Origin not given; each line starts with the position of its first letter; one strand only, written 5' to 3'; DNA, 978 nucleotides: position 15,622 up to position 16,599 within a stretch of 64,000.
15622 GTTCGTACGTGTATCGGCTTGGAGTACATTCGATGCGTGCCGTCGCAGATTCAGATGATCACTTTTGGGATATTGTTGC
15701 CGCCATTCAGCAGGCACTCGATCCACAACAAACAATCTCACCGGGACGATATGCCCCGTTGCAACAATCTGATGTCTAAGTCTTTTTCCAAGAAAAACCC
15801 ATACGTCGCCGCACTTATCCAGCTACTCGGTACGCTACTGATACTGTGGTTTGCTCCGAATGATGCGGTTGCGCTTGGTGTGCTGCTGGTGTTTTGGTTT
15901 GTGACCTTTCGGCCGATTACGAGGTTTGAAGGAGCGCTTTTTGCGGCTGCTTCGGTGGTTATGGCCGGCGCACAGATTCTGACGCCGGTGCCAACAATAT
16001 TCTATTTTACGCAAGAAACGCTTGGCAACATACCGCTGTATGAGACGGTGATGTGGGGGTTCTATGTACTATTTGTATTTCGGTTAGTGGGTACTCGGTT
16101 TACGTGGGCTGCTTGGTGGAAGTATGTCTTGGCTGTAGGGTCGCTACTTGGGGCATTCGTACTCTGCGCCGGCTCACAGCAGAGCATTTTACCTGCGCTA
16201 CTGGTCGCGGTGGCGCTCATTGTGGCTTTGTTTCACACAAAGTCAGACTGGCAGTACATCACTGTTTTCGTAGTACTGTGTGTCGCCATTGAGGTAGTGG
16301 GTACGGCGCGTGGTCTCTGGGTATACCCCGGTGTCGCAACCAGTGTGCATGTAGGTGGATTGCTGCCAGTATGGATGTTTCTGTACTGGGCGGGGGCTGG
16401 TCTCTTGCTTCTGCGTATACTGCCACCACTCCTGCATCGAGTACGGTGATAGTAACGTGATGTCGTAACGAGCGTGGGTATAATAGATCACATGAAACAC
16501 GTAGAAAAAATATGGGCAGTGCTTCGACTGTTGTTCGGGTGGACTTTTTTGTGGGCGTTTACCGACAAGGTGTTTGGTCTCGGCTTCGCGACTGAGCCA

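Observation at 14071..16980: Redox module wedged behind rpsJ: VAO/PCMH-type flavoprotein oxidase translationally coupled to a 7-TM protein and a DoxX protein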

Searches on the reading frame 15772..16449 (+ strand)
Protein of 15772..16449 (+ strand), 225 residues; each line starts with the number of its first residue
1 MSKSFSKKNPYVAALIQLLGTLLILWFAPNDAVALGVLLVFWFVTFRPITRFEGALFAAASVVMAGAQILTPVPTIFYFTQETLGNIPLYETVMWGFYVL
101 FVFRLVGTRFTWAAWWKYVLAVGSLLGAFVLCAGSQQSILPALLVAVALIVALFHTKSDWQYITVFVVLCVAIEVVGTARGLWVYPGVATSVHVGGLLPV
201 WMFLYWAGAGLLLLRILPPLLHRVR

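Call 9: search_protein_families(library=pfam, proteins=[window:15772-16449:+], max_evalue=0.01)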
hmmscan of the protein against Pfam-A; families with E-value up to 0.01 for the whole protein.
window:15772-16449:+ (225 aa): 2 families
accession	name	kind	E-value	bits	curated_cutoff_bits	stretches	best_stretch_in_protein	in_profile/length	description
PF11086.13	DUF2878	-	0.00049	20.8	27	1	132-213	15-96/154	Protein of unknown function (DUF2878)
PF05675.17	DUF817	-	0.0013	18.9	25.9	1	140-202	44-104/237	Protein of unknown function (DUF817)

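Call 10: search_protein_families(library=ncbifam, proteins=[window:15772-16449:+], max_evalue=1)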
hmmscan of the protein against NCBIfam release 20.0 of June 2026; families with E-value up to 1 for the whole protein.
window:15772-16449:+ (225 aa): 0 families

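Call 11: search_protein_families(library=pfam, proteins=[window:15772-16449:+], max_evalue=10)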
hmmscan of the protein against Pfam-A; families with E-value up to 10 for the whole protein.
window:15772-16449:+ (225 aa): 2 families
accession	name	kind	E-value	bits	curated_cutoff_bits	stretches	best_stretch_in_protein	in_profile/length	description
PF11086.13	DUF2878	-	0.00049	20.8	27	1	132-213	15-96/154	Protein of unknown function (DUF2878)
PF05675.17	DUF817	-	0.0013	18.9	25.9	1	140-202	44-104/237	Protein of unknown function (DUF817)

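Call 17: find_homologous_proteins(query=window:15772-16449:+, max_evalue=0.001)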
Query window:15772-16449:+ (225 aa): 2 proteins with E <= 0.001 among 5824 candidates.
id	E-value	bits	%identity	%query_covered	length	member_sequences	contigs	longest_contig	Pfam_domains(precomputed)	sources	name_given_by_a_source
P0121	9.4e-140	482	100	100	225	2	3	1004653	-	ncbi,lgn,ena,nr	ncbi:MAG: hypothetical protein KC877_01435 [Candidatus Kaiserbacteria bacterium]|nr:hypothetical pro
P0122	3.6e-15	74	29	82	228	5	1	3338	-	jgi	jgi:hypothetical protein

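Call 18: find_encoding_contigs(protein=P0122, flank=5000, max_places=5)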
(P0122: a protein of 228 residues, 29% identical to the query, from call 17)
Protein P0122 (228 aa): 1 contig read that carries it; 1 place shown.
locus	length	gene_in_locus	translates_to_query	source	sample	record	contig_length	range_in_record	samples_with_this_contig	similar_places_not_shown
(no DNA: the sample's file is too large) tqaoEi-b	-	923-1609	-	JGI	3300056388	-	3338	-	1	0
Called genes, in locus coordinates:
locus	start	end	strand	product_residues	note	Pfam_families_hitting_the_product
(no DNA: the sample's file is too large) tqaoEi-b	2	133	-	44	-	?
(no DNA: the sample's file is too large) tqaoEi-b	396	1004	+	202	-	PF21926:FeeM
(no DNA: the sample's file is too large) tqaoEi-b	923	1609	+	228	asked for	-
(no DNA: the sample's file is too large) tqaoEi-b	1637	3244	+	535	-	PF01565:FAD_binding_4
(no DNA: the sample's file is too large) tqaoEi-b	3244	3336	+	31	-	?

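Call 28: search_protein_representatives(protein=window:15772-16449:+)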
Query: 225 residues. Proteins with E-value up to 0.001 (for the whole library): 120; up to 1e-10: 49; up to 1e-30: 3. The best 120 are listed.
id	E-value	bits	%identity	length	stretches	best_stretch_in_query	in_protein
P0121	3.0e-140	481.9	100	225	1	1-225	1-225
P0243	8.5e-46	172.9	42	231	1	10-223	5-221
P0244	2.8e-36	141.7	41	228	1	4-223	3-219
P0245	2.5e-22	96.1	42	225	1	13-221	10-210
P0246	4.4e-22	95.3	34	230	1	14-224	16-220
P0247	1.5e-19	86.9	34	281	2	14-163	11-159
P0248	1.6e-19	86.9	33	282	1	13-223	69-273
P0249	6.3e-18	81.7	31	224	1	7-223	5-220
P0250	2.7e-17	79.6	40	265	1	15-222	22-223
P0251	3.7e-17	79.2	32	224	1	14-218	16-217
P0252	6.3e-17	78.4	30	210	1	14-221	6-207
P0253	6.5e-17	78.3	30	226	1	9-224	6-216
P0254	7.9e-17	78.1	32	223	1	14-223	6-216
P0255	9.2e-17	77.8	31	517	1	15-217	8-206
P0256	1.0e-16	77.7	35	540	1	4-216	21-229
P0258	2.3e-16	76.6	33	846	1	3-218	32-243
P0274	3.2e-13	66.3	33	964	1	16-223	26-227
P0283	1.1e-11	61.3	31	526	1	15-222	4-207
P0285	2.0e-11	60.4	30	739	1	15-221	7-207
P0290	1.0e-10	58.1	30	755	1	15-223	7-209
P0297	6.1e-10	55.5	30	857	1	12-220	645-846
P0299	9.1e-10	55.0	27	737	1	11-221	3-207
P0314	1.7e-08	50.8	34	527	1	30-223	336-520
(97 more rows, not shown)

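Call 30: search_protein_families(library=pfam, proteins=[P0255, P0256, P0258, P0274, P0283, P0285, P0290, P0297, P0299, P0314], max_evalue=0.001)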
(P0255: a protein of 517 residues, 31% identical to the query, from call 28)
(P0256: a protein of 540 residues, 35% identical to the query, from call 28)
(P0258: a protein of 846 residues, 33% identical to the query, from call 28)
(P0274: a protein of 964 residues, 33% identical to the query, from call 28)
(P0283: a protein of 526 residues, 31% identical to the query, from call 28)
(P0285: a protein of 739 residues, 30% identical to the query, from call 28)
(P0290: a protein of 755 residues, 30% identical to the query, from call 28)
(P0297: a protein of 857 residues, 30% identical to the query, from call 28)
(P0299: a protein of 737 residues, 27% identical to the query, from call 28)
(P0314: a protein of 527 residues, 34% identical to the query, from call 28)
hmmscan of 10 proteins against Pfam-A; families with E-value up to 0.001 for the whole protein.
P0255 (517 aa): 8 families
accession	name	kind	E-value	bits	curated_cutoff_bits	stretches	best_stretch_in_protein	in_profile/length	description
PF13649.12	Methyltransf_25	-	8.2e-12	46.1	27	1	293-390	1-90/97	Methyltransferase domain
PF13847.12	Methyltransf_31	-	5e-10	39.7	27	1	292-404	6-113/145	Methyltransferase domain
PF08242.18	Methyltransf_12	-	3.4e-09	37.8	30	1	294-390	1-89/98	Methyltransferase domain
PF08241.18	Methyltransf_11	-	1.2e-08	35.9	21.2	1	294-390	1-84/95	Methyltransferase domain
PF13489.12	Methyltransf_23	-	5.3e-07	30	27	1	287-389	20-104/164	Methyltransferase domain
PF02390.23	Methyltransf_4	-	8.9e-06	25.7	24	1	292-353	4-65/173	Putative methyltransferase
PF01209.24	Ubie_methyltran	-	0.00022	21.1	20.1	1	291-358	48-116/233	ubiE/COQ5 methyltransferase family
PF05675.17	DUF817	-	0.00062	20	25.9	0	141-204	51-117/237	Protein of unknown function (DUF817)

P0256 (540 aa): 14 families
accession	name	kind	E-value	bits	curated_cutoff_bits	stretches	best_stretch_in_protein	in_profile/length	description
PF13649.12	Methyltransf_25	-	7.5e-18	65.4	27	1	316-411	2-93/97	Methyltransferase domain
PF13847.12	Methyltransf_31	-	6.3e-16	58.8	27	1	312-410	4-100/145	Methyltransferase domain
PF08242.18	Methyltransf_12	-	1.6e-15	58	30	1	316-415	1-96/98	Methyltransferase domain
PF08241.18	Methyltransf_11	-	2.3e-15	57.5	21.2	1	316-413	1-89/95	Methyltransferase domain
PF13489.12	Methyltransf_23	-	1.3e-12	48.1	27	1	298-406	9-106/164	Methyltransferase domain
PF02353.26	CMAS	-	5.9e-09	36.1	27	1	309-406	60-151/273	Mycolic acid cyclopropane synthetase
PF05175.20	MTS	-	5.7e-08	33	23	1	311-384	29-101/170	Methyltransferase small domain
PF01209.24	Ubie_methyltran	-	3.6e-05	23.7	20.1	1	312-425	48-156/233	ubiE/COQ5 methyltransferase family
PF02390.23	Methyltransf_4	-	0.00012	22.1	24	1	315-361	5-51/173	Putative methyltransferase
PF01135.25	PCMT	-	0.00017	21.8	20.3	1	295-379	57-142/210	Protein-L-isoaspartate(D-aspartate) O-methyltransferase (PCMT)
PF12147.14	Methyltransf_20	-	0.00038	20.2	21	1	314-419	136-245/309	Putative methyltransferase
PF01170.24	UPF0020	-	0.00041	20.5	22.3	0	332-385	73-125/197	RMKL-like, methyltransferase domain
PF12847.13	Methyltransf_18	-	0.00047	20.6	27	1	307-385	10-86/151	Methyltransferase domain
PF24675.1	NpmA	-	0.0007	19.4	60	0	313-344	25-56/214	16S rRNA (adenine(1408)-N(1))-methyltransferase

P0258 (846 aa): 2 families
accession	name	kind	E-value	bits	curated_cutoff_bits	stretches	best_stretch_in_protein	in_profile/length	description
PF02310.24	B12-binding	-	7.9e-12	45.5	32.1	1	361-442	40-120/121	B12 binding domain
PF04055.27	Radical_SAM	-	5e-08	33.7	29.5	1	511-647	6-139/166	Radical SAM superfamily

P0274 (964 aa): 2 families
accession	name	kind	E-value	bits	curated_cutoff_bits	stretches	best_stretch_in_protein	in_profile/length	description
PF21926.2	FeeM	-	4e-40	137.6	27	1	703-861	2-158/158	N-acyl amino acid synthase FeeM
PF04055.27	Radical_SAM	-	8.2e-07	29.8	29.5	1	257-382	7-122/166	Radical SAM superfamily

P0283 (526 aa): 7 families
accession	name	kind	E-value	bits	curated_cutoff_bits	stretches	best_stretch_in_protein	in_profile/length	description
PF13649.12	Methyltransf_25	-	3.3e-11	44.2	27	1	300-392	2-90/97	Methyltransferase domain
PF08241.18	Methyltransf_11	-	2.4e-10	41.4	21.2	1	300-391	1-83/95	Methyltransferase domain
PF13847.12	Methyltransf_31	-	2.4e-09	37.5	27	1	298-394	6-100/145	Methyltransferase domain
PF08242.18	Methyltransf_12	-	4.8e-09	37.3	30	1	300-387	1-87/98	Methyltransferase domain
PF13489.12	Methyltransf_23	-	4.4e-08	33.5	27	1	288-391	12-107/164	Methyltransferase domain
PF02390.23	Methyltransf_4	-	5.9e-07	29.5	24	1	298-377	4-72/173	Putative methyltransferase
PF02353.26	CMAS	-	6.1e-05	22.9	27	1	297-391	64-155/273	Mycolic acid cyclopropane synthetase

P0285 (739 aa): 0 families

P0290 (755 aa): 1 family
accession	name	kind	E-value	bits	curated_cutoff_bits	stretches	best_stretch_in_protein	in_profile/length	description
PF13424.12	TPR_12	-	0.00083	19.9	30.1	0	671-719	26-75/77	Tetratricopeptide repeat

P0297 (857 aa): 2 families
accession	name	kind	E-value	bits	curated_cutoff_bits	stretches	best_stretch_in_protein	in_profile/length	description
PF21926.2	FeeM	-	1.7e-30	106.3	27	1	15-177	2-157/158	N-acyl amino acid synthase FeeM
PF04055.27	Radical_SAM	-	2e-06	28.5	29.5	1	276-409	3-125/166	Radical SAM superfamily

P0299 (737 aa): 2 families
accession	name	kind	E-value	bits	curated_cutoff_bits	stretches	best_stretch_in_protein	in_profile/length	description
PF13181.12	TPR_8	-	5.1e-05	23.6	25.7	0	449-472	6-29/34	Tetratricopeptide repeat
PF07719.23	TPR_2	-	0.00053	20.4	27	0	449-472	6-29/34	Tetratricopeptide repeat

P0314 (527 aa): 2 families
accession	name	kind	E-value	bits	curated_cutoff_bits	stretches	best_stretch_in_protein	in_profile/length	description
PF01370.27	Epimerase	-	6.1e-19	68.8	20.9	1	3-224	1-239/240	NAD dependent epimerase/dehydratase family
PF11086.13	DUF2878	-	3.1e-06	28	27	1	442-523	23-109/154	Protein of unknown function (DUF2878)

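Call 50: predict_structure(alignment_id=A1)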
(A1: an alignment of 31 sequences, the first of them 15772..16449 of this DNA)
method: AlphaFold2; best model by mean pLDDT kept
length: 225 residues; sequences in the alignment: 31
mean_pLDDT: 94.1   pTM: 0.90
mean pLDDT of the five models: 94.1, 94.0, 93.7, 93.7, 93.5
residues with pLDDT >= 90: 204; 70-90: 13; 50-70: 6; < 50: 2
segments of 3 or more residues with pLDDT < 50: none
pLDDT, mean of each block of 10 residues (from residue 1): 61 97 98 98 97 98 95 88 96 98 91 96 96 93 98 97 98 98 95 95 97 96 89
secondary structure, 60 per line:
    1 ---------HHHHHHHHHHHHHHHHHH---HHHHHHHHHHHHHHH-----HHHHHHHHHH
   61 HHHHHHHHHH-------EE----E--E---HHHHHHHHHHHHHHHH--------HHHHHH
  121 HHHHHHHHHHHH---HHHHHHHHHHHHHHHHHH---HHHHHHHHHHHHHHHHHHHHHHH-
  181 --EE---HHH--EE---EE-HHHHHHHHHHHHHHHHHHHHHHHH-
elements in order: H10-27 H31-45 H51-70 H91-106 H115-132 H136-153 H157-179 H201-224

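Call 66: find_encoding_contigs(protein=P0244, flank=5000, max_places=2)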
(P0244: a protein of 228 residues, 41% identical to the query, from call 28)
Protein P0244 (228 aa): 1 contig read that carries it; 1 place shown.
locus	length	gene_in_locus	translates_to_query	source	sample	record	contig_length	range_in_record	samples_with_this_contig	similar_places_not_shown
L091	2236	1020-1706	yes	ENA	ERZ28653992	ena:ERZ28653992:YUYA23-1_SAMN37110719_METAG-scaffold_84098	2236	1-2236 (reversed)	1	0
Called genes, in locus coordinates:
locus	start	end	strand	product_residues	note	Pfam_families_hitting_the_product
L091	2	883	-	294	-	?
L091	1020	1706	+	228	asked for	-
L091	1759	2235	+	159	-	?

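Call 74: find_related_loci(query=A3, collection=metagenome_contigs, flank=8000)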
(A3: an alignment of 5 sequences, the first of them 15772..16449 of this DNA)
Query A3 (225 aa) in metagenome_contigs; peptide patterns used: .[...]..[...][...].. (x = any residue, [..] = any of these).
35 stretches matched a pattern; 8 encode a relative of the query (tblastn E <= 1e-3); 8 distinct loci.
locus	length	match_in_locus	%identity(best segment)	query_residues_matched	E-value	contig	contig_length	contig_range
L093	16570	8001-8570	34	16-211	3e-22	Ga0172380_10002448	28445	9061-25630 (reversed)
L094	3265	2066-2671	30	16-223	1e-20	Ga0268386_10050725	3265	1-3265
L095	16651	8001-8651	33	7-223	1e-19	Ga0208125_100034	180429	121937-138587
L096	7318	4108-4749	34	2-217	2e-19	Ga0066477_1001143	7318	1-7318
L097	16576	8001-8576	31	20-217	5e-18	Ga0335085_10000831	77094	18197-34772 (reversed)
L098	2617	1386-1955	29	29-224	1e-16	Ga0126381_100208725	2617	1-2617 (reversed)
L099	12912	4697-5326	32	10-222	1e-13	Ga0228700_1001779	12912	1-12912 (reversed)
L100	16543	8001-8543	28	30-216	1e-13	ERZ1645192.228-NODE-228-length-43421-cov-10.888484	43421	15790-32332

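Call 76: search_solved_structures(query=A1, max_evalue=10, show_alignments=3)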
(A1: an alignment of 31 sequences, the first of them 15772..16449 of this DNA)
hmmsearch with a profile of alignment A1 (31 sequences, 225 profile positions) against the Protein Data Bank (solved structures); distinct sequences matched with E-value up to 10: 2.
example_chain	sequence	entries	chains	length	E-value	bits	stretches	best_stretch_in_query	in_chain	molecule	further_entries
6m49_A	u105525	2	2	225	0.2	14.2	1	119-213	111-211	Insulin-induced gene 2 protein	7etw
9pxb_C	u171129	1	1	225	0.26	13.8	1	106-212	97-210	Insulin-induced gene protein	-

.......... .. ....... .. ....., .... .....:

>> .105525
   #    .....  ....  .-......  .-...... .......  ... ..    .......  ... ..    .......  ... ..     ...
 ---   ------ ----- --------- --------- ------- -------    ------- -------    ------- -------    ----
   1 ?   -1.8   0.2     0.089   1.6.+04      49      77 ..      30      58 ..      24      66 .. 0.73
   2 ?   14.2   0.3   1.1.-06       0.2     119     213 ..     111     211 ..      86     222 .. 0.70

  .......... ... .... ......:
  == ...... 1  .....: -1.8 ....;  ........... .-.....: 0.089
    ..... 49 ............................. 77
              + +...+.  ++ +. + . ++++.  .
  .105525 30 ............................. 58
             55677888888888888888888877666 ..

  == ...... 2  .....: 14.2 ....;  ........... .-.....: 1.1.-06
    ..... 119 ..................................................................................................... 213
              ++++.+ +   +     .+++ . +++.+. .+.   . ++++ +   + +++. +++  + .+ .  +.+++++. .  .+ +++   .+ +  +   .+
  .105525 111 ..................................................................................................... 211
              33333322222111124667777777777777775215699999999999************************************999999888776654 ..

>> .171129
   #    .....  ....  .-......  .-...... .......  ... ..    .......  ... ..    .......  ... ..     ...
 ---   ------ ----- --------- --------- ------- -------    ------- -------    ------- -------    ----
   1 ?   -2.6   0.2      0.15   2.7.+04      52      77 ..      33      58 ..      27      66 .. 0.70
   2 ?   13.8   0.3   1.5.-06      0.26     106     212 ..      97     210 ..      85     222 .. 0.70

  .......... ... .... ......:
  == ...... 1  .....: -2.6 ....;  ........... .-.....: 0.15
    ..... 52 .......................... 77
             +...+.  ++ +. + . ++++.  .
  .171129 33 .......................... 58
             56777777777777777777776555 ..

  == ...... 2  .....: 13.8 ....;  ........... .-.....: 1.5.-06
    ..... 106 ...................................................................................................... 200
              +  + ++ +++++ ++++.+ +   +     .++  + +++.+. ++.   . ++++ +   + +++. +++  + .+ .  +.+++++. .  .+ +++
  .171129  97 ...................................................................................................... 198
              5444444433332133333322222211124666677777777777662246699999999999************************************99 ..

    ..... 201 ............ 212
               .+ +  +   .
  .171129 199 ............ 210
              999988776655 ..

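Call 78: fold_search(model_id=the predicted structure, library=pdb)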
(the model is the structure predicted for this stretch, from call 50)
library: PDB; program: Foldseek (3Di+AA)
matches with E <= 10: 54; with E <= 0.001: 0
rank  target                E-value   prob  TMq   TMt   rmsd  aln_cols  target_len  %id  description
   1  4xu6                  2.9e-03  1.00  0.58  0.67   3.7       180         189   16  Crystal structure of cross-linked MvINS R77C trimer at 1.9A resolution (released 2015-10-14)
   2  4xu4                  2.9e-03  1.00  0.54  0.62   4.0       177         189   15  Crystal structure of a mycobacterial Insig homolog MvINS from Mycobacterium vanbaalenii at 1.9A resolution (released 2015-10-14)
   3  5bn2                  1.4e+00  0.03  0.15  0.14  19.1       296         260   13  Room Temperature Structure of Pichia pastoris aquaporin at 1.3 A (released 2016-06-29)
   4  9as1                  1.5e+00  0.03  0.14  0.13  19.9       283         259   11  Local refinement of 5-HT2AR bound to DMT in complex with a mini-Gq protein and scFv16 obtained by cryo-electron microsco (released 2025-04-02)
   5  7udk_A                1.6e+00  0.13  0.20  0.24  12.0       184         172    7  Crystal structure of designed helical repeat protein RPB_LRP2_R4 bound to LRPx4 peptide (released 2023-03-22)
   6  4qtn_A                2.0e+00  0.08  0.22  0.21  13.4       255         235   12  Crystal structure of the Vitamin B3 transporter PnuC (released 2014-10-08)
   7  6nq8_B                2.4e+00  0.05  0.19  0.20  15.3       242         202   14  Crystal structure of YetJ mutant from Bacillus Subtilis - D171E (released 2019-04-17)
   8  7a0w_A                2.9e+00  0.07  0.23  0.16  14.6       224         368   13  Structure of dimeric sodium proton antiporter NhaA, at pH 8.5, crystallized with chimeric Fab antibodies (released 2022-02-23)
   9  9e9e_A                3.5e+00  0.02  0.15  0.08  19.9       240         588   12  Structure of AMPA receptor GluA2 and auxiliary subunit TARP gamma-2 (LBD-TMD) in complex with anti-miR 17 oligonucleot (released 2026-02-11)
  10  6k6k                  3.7e+00  0.04  0.19  0.20  14.7       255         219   12  The crystal structure of light-driven cyanobacterial chloride importer (N63A/P118A) Mastigocladopsis repens (released 2020-06-03)
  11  7a0y_A                3.9e+00  0.06  0.23  0.15  15.3       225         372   13  Structure of dimeric sodium proton antiporter NhaA K300R variant, at pH 8.2, crystallized with chimeric Fab antibodies (released 2022-02-23)
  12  6nq9_C                4.1e+00  0.04  0.19  0.20  15.3       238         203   14  Crystal structure of YetJ mutant from Bacillus Subtilis - D195E (released 2019-04-17)
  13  8t45_B                4.3e+00  0.02  0.19  0.12  20.2       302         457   12  Cryo-EM Analysis of AE1 Structure in 100 mM NaHCO3 Buffer: Form2 (released 2024-05-22)
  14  6nq8_D                4.5e+00  0.04  0.21  0.22  16.0       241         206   15  Crystal structure of YetJ mutant from Bacillus Subtilis - D171E (released 2019-04-17)
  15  9oo8                  5.2e+00  0.04  0.20  0.13  18.1       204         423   12  Apo Human PORCN (released 2025-12-10)
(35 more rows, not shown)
